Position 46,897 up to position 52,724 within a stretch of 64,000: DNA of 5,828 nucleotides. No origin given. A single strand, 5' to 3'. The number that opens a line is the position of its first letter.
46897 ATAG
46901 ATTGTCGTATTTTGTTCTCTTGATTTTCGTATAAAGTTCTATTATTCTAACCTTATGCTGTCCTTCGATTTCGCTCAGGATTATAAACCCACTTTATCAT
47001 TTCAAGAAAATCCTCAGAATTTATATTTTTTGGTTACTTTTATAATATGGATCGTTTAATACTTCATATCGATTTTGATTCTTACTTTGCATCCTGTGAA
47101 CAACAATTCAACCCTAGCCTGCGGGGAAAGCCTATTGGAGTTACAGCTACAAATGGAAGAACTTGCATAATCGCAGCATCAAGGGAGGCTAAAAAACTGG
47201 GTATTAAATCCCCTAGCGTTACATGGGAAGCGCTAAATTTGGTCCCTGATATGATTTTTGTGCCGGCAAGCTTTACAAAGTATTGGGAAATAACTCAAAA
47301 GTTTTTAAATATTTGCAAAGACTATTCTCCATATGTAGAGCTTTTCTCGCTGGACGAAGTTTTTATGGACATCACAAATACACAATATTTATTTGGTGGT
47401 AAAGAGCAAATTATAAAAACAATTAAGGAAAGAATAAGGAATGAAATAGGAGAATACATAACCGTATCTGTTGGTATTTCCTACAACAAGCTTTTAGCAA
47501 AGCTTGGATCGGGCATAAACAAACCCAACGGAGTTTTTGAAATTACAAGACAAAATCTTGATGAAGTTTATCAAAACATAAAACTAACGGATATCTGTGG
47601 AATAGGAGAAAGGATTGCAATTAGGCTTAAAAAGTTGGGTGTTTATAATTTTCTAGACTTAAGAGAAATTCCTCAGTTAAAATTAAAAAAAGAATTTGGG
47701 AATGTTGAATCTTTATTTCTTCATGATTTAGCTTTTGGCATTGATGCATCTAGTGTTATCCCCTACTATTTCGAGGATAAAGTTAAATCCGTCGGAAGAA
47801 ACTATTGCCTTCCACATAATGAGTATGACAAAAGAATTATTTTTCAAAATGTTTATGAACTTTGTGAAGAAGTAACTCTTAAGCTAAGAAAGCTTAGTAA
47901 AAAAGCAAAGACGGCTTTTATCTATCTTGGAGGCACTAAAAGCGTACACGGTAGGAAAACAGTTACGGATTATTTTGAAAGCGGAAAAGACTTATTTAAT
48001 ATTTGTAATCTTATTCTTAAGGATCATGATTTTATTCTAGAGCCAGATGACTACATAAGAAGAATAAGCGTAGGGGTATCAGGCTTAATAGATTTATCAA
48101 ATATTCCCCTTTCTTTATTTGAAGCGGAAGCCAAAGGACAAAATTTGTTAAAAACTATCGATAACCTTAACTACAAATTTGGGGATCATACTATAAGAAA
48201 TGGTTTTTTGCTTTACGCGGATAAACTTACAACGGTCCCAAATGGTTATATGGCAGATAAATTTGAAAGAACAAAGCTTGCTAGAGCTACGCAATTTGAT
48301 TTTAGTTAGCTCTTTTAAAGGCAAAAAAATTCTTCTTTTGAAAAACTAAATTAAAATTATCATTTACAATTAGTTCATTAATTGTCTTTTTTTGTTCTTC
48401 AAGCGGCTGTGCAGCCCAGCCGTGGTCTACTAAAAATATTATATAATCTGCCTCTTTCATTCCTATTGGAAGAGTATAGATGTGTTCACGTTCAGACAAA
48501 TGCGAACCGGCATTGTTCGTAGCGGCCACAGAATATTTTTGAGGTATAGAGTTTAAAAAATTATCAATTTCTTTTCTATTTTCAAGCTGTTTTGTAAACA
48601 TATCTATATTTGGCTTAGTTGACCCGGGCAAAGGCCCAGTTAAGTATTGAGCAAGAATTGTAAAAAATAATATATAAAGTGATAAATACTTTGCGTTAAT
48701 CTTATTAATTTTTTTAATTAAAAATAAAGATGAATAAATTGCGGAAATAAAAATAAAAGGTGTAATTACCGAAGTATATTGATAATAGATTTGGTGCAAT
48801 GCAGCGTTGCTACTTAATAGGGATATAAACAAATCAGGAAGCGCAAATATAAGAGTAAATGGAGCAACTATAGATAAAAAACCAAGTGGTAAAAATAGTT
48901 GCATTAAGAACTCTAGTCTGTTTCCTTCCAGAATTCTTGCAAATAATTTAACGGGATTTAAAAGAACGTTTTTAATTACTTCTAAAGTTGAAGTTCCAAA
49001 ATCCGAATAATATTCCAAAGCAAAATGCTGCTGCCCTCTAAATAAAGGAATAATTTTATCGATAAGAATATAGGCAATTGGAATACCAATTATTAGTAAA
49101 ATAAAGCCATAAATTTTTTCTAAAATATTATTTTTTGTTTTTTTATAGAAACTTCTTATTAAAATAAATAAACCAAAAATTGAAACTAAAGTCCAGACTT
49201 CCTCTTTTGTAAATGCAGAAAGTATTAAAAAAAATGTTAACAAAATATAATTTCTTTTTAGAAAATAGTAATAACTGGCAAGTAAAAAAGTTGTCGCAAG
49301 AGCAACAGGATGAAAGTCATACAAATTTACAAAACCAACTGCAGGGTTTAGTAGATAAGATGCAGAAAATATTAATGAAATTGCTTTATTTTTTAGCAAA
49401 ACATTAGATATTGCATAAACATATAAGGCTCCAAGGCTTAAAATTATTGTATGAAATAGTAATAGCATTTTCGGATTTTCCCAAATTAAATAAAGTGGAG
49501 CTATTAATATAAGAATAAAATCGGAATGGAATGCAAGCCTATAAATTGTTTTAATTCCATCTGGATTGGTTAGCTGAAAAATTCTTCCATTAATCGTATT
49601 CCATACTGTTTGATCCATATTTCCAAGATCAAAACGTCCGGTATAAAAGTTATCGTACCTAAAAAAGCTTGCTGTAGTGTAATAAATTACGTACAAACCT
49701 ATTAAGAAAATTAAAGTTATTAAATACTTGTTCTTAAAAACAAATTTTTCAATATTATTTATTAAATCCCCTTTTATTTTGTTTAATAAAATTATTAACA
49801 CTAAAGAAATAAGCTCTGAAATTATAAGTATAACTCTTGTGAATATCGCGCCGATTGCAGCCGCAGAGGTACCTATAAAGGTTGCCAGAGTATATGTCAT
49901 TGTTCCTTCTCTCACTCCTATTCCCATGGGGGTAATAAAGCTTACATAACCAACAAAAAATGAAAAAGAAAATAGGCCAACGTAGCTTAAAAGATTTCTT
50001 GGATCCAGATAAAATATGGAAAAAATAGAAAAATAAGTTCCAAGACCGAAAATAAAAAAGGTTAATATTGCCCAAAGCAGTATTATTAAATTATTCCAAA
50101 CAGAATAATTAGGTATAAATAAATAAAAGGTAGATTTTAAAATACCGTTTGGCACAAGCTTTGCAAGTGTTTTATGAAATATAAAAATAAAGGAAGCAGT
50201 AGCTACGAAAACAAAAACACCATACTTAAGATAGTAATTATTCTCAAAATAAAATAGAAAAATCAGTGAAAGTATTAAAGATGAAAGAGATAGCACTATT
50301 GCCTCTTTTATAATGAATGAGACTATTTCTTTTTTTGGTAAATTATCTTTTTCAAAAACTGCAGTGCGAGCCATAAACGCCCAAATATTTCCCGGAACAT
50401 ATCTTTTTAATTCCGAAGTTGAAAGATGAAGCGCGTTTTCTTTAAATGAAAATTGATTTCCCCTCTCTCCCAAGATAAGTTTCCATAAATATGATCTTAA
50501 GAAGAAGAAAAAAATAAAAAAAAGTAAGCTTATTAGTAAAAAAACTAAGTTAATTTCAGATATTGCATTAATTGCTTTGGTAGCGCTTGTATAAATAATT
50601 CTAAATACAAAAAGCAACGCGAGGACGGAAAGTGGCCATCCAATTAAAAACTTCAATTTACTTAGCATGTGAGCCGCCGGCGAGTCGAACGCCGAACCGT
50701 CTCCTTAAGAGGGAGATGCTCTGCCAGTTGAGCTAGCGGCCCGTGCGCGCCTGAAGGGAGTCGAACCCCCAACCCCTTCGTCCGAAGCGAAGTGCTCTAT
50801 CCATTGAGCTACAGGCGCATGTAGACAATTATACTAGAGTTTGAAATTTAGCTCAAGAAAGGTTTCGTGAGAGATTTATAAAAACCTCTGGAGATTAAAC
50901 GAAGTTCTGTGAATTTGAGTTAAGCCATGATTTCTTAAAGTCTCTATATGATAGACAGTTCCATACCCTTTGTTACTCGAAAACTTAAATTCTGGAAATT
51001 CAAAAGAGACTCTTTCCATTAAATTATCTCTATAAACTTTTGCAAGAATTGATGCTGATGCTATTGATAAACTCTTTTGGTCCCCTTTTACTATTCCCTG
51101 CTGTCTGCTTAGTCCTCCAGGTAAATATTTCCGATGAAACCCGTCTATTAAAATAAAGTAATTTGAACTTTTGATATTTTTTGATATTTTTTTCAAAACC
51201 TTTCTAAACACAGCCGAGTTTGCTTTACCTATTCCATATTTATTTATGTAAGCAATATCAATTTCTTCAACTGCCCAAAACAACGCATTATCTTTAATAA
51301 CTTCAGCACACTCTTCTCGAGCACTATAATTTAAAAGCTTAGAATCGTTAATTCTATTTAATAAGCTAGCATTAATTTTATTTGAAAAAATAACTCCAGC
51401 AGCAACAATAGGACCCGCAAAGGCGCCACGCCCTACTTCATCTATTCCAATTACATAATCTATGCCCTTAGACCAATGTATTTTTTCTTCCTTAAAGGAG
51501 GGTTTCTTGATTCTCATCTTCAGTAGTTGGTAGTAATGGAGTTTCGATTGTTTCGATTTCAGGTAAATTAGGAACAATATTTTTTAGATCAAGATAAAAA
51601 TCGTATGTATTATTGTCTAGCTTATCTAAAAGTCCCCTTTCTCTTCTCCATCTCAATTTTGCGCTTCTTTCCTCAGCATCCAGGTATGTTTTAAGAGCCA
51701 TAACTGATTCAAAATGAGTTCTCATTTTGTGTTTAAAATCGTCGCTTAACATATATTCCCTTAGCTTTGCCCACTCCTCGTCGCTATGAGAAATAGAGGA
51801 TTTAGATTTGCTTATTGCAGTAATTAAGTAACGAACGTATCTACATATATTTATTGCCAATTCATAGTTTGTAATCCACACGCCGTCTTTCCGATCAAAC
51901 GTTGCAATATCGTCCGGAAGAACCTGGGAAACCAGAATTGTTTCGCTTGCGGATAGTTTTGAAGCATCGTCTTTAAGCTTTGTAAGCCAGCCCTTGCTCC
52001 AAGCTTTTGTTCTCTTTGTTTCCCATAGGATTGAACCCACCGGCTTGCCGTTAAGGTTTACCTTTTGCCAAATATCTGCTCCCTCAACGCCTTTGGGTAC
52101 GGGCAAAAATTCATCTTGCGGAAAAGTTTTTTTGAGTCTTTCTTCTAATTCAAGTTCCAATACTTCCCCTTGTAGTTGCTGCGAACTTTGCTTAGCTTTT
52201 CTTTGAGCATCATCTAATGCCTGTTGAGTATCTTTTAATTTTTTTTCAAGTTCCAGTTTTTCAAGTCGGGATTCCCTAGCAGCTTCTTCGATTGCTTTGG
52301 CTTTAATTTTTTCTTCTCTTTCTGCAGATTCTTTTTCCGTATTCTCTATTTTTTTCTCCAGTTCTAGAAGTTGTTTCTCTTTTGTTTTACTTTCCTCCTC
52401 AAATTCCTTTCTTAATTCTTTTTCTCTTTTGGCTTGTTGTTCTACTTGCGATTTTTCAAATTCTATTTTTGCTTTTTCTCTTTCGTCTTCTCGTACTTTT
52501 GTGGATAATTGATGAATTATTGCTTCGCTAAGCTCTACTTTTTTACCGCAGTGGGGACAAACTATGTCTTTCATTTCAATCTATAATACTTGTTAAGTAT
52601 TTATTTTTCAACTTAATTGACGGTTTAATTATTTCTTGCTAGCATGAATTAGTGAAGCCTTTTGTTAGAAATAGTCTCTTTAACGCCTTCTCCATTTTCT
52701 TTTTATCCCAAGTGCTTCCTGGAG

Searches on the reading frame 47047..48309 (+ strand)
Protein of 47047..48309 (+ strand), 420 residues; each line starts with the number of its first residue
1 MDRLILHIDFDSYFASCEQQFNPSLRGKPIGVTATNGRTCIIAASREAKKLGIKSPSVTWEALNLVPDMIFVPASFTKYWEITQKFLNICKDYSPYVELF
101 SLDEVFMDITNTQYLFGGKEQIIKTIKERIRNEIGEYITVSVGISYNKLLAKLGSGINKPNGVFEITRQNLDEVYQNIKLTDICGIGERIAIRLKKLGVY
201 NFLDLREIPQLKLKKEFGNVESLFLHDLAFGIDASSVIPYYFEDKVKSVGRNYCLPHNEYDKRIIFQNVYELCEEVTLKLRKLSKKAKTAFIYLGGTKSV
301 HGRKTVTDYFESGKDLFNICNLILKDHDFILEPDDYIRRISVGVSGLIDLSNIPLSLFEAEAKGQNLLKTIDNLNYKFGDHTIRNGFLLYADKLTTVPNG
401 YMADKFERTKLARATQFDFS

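Call 10: search_protein_families(library=pfam, proteins=[window:47047-48309:+], max_evalue=0.0001)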
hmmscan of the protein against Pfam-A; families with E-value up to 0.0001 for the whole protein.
window:47047-48309:+ (420 aa): 3 families
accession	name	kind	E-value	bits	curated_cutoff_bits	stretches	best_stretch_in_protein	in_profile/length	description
PF00817.25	IMS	-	5e-42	143.7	23.2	1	8-155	1-147/148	impB/mucB/samB family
PF11799.13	IMS_C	-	7.2e-08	33.3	20.7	1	247-352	2-104/109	impB/mucB/samB family C-terminal domain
PF21999.2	IMS_HHH_1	-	1.3e-06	29.2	27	1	182-233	2-53/53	DNA polymerase-iota, thumb domain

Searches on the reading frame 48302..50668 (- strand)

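Call 10: search_protein_families(library=pfam, proteins=[window:48302-50668:-], max_evalue=0.0001)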
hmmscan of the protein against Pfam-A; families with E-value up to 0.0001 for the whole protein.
window:48302-50668:- (788 aa): 2 families
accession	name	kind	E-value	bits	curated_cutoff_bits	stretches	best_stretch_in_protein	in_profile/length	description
PF09852.15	DUF2079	-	1.1e-63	216.3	28.2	1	337-760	1-437/459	Predicted membrane protein (DUF2079)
PF03706.18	LPG_synthase_TM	-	2.6e-09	37.4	33.4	1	15-283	9-296/302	Lysylphosphatidylglycerol synthase TM region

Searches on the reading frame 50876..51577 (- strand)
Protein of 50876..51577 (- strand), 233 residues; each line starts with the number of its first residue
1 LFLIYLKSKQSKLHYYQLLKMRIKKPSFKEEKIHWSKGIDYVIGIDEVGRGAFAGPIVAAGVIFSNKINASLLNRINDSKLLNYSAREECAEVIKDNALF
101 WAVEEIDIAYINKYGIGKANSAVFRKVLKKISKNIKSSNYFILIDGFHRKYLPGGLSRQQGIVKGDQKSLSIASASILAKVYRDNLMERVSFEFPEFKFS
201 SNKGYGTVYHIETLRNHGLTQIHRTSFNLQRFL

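Call 42: search_protein_families(library=pfam, proteins=[window:50876-51577:-], max_evalue=0.001)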
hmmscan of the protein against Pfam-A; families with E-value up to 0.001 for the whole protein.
window:50876-51577:- (233 aa): 1 family
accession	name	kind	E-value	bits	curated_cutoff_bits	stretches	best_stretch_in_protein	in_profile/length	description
PF01351.25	RNase_HII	-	1.2e-30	107.4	25.8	1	43-228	1-197/199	Ribonuclease HII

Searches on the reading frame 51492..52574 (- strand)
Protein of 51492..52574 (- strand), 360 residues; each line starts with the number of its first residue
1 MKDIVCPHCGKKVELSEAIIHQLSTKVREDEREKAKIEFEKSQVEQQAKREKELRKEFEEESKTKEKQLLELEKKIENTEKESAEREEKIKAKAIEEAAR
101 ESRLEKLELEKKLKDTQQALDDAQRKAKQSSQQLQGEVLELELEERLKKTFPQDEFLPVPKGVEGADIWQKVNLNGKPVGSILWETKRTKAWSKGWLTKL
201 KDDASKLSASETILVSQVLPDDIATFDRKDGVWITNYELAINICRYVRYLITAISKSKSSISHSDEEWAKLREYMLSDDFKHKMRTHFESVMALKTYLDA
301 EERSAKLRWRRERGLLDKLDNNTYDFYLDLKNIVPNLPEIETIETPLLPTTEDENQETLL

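Call 10: search_protein_families(library=pfam, proteins=[window:51492-52574:-], max_evalue=0.0001)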
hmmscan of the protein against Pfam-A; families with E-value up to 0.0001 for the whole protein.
window:51492-52574:- (360 aa): 1 family
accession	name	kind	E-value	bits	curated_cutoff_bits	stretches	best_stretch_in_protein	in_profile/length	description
PF09903.14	DUF2130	-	1.8e-45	155.7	26.7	1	104-335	3-245/255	Uncharacterized protein conserved in bacteria (DUF2130)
